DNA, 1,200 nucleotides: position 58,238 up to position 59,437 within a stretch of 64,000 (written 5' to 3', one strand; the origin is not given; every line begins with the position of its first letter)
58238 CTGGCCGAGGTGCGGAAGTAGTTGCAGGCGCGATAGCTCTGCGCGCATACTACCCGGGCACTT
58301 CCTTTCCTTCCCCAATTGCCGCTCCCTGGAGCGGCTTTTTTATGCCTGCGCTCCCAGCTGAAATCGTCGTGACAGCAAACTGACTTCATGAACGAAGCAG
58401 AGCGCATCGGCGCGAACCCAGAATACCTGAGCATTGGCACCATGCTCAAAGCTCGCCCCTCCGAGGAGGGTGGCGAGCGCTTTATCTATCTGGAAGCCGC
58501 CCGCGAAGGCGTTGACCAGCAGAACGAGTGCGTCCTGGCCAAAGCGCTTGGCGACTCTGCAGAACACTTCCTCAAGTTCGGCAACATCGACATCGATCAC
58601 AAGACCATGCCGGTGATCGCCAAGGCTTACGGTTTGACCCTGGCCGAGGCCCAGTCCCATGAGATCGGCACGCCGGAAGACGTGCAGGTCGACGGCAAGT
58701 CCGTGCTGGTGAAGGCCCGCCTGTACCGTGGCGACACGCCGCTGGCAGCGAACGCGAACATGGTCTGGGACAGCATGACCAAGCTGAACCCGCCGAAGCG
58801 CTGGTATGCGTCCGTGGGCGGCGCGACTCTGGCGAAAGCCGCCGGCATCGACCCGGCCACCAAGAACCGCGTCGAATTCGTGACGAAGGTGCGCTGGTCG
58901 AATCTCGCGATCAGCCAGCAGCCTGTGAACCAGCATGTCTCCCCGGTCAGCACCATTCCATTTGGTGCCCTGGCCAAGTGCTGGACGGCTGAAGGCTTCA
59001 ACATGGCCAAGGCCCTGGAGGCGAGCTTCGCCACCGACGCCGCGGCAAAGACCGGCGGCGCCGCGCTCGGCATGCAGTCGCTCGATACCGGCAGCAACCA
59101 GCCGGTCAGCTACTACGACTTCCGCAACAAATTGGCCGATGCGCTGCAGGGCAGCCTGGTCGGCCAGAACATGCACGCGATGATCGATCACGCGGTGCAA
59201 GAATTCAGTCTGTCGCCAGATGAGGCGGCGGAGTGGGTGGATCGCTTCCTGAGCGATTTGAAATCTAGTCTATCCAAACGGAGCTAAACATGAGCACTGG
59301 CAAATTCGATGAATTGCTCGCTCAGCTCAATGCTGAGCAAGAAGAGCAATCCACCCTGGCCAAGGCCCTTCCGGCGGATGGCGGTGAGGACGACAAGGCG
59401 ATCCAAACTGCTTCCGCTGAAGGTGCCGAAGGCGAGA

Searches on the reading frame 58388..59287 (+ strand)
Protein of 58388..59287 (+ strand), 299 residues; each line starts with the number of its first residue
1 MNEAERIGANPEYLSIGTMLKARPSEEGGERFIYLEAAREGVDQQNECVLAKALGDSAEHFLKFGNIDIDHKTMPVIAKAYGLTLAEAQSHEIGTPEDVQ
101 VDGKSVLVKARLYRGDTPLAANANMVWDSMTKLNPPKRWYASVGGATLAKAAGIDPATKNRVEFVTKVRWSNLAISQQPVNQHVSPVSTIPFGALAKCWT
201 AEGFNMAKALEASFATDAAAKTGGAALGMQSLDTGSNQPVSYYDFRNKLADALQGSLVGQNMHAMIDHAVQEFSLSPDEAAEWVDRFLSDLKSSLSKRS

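Call 62: search_protein_families(library=phrogs, proteins=[window:58388-59287:+], max_evalue=0.00001)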
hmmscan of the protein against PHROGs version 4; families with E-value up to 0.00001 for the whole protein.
window:58388-59287:+ (299 aa): 1 family
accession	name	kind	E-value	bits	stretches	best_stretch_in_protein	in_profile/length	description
phrog_1028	-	head and packaging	1e-23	85.7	1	11-236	19-206/591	head maturation protease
